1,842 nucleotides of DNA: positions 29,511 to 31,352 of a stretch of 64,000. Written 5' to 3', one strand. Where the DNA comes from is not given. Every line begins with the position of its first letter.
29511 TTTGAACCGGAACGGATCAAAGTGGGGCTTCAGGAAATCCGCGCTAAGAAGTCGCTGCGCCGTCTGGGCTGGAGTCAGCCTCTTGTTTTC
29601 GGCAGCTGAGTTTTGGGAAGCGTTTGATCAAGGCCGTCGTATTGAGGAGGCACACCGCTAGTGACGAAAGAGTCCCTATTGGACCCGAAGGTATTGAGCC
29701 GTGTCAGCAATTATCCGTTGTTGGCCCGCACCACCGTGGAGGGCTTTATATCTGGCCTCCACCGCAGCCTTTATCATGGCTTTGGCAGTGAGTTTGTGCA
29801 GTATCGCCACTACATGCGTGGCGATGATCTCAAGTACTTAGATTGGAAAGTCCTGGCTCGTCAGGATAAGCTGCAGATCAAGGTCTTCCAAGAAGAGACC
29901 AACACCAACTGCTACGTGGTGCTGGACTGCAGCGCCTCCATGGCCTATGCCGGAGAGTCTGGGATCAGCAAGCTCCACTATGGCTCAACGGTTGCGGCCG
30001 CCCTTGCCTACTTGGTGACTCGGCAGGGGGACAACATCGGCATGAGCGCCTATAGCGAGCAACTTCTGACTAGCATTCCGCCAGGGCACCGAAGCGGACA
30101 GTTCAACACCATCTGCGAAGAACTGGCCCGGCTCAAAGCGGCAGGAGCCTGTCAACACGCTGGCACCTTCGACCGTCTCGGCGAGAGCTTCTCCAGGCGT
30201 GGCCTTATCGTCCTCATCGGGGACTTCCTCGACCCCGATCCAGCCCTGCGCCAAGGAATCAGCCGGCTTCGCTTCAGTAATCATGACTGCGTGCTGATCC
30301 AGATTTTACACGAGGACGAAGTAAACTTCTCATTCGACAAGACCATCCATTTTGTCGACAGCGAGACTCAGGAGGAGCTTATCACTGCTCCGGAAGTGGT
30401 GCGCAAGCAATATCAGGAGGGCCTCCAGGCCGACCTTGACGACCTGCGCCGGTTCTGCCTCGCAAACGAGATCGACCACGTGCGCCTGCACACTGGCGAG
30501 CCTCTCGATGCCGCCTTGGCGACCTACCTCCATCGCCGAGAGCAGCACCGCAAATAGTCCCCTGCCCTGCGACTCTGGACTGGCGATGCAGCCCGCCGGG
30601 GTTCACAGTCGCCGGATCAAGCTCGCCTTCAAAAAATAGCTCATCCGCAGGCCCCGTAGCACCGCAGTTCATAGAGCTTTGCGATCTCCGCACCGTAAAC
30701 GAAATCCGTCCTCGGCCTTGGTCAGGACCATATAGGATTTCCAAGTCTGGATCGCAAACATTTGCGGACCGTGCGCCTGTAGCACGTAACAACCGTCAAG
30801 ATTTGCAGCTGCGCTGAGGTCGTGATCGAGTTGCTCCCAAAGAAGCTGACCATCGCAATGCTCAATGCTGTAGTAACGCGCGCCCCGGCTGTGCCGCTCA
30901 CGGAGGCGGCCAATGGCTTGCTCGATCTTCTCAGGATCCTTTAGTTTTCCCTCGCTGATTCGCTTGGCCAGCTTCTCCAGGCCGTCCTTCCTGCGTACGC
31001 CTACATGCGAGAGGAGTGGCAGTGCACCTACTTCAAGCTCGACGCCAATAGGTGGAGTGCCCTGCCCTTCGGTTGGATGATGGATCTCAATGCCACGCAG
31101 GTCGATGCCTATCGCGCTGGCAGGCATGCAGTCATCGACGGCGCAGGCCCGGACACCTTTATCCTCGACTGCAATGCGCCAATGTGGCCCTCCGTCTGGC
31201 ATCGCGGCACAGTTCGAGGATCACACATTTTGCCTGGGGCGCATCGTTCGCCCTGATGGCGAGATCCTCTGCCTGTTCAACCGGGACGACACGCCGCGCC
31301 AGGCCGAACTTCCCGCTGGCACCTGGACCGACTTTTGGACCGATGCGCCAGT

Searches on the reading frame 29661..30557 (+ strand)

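Call 8: search_protein_families(library=pfam, proteins=[window:29661-30557:+], max_evalue=0.01)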
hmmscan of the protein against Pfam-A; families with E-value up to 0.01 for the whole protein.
window:29661-30557:+ (298 aa): 3 families
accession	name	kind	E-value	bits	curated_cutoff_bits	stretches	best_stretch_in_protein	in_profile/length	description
PF01882.25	DUF58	-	1.6e-40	139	23.4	1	47-256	1-211/216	Protein of unknown function DUF58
PF25045.1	vWA_Ro60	-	0.00069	20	27.7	0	86-160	4-73/165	Ro60 vWA domain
PF13519.12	VWA_2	-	0.00082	20.4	27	1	86-188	3-105/107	von Willebrand factor type A domain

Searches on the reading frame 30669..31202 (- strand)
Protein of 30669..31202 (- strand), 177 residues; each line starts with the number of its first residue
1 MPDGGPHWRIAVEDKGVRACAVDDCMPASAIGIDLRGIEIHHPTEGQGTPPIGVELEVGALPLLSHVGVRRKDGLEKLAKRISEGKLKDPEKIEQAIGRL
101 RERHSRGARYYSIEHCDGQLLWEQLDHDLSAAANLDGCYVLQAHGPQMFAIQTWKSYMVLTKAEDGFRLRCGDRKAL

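Call 8: search_protein_families(library=pfam, proteins=[window:30669-31202:-], max_evalue=0.01)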
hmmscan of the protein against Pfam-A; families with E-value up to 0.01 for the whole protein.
window:30669-31202:- (177 aa): 0 families

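Call 70: search_protein_families(library=ncbifam, proteins=[window:30669-31202:-], max_evalue=0.05)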
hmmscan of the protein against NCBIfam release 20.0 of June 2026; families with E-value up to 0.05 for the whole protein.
window:30669-31202:- (177 aa): 1 family
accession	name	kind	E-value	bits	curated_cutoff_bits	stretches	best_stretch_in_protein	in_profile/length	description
NF033559.2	transpos_IS1634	equivalog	0.001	18.2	100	1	72-168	299-390/483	IS1634 family transposase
